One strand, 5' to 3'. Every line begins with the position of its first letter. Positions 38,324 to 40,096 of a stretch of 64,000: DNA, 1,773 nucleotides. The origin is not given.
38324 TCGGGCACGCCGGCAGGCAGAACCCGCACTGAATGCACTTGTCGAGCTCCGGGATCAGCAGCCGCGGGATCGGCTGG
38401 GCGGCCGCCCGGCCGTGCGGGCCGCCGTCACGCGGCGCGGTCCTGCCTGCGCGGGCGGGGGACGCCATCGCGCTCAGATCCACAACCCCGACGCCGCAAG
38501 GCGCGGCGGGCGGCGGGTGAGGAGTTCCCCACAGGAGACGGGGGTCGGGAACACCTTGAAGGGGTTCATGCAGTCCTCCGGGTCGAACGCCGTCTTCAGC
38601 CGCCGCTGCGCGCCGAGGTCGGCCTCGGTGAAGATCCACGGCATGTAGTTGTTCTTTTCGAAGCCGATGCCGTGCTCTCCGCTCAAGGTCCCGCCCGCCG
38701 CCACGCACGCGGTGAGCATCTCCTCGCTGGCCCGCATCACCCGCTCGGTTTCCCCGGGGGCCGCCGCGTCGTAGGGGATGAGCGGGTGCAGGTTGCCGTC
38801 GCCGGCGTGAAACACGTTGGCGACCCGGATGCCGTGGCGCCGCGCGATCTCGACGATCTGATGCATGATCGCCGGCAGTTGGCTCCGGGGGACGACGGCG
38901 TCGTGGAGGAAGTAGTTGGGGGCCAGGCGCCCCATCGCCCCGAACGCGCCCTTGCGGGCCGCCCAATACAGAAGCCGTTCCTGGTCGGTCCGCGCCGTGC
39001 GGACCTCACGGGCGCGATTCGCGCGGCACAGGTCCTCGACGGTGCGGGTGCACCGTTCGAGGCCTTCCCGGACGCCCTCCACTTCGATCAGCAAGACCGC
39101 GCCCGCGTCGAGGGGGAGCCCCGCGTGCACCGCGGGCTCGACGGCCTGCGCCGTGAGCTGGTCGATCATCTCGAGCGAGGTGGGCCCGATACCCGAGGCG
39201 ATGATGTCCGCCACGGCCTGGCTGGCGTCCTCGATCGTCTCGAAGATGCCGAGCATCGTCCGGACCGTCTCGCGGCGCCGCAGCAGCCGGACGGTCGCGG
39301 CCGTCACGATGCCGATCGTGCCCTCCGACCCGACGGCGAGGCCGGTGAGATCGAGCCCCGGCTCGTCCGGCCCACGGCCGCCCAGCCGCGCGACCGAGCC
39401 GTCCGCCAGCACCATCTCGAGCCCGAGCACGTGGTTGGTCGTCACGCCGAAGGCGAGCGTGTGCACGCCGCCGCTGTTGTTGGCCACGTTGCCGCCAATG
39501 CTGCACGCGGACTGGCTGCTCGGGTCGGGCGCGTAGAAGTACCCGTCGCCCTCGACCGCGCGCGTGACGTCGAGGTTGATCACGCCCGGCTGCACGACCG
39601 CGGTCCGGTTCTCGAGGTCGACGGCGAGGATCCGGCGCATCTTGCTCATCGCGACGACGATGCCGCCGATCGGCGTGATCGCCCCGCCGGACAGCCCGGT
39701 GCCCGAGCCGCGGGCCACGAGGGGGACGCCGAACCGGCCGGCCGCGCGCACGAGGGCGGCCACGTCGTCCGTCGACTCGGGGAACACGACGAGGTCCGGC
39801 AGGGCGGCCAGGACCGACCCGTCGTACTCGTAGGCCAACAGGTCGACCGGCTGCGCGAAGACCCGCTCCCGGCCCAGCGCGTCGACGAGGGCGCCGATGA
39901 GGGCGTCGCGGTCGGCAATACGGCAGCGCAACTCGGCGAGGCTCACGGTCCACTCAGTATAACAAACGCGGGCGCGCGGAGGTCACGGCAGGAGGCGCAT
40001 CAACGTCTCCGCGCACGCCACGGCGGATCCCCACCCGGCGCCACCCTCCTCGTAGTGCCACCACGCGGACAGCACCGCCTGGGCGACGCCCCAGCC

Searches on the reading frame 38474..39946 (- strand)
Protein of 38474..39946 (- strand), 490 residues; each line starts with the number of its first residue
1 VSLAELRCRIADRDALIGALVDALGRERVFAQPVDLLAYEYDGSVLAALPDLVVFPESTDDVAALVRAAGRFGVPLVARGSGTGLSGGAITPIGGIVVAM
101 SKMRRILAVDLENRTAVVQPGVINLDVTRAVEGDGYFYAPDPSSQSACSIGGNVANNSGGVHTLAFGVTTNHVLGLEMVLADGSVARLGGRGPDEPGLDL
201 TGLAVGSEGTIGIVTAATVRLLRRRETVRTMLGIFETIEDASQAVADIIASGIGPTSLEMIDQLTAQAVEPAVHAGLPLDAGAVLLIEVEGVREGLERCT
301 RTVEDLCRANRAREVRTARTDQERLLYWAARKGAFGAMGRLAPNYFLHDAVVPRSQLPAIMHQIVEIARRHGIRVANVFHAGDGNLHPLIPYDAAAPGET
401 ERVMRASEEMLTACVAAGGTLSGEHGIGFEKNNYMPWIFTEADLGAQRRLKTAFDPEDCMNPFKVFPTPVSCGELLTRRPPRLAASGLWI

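Call 3: search_protein_families(library=pfam, proteins=[window:38474-39946:-], max_evalue=0.01)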
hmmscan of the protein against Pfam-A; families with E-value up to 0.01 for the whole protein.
window:38474-39946:- (490 aa): 2 families
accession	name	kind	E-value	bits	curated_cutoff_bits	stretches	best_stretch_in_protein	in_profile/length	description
PF02913.24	FAD-oxidase_C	-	1.1e-63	215.6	21.2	1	226-465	3-248/248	FAD linked oxidases, C-terminal domain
PF01565.28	FAD_binding_4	-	4.4e-40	137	26.4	1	50-188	1-138/139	FAD binding domain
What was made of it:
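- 35728..39946 (-): glcD-glcF-glcE glycolate-oxidase-type operon: the conserved flank downstream of the kinase gene. FAD_binding_4 and FAD-oxidase_C (call 3).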
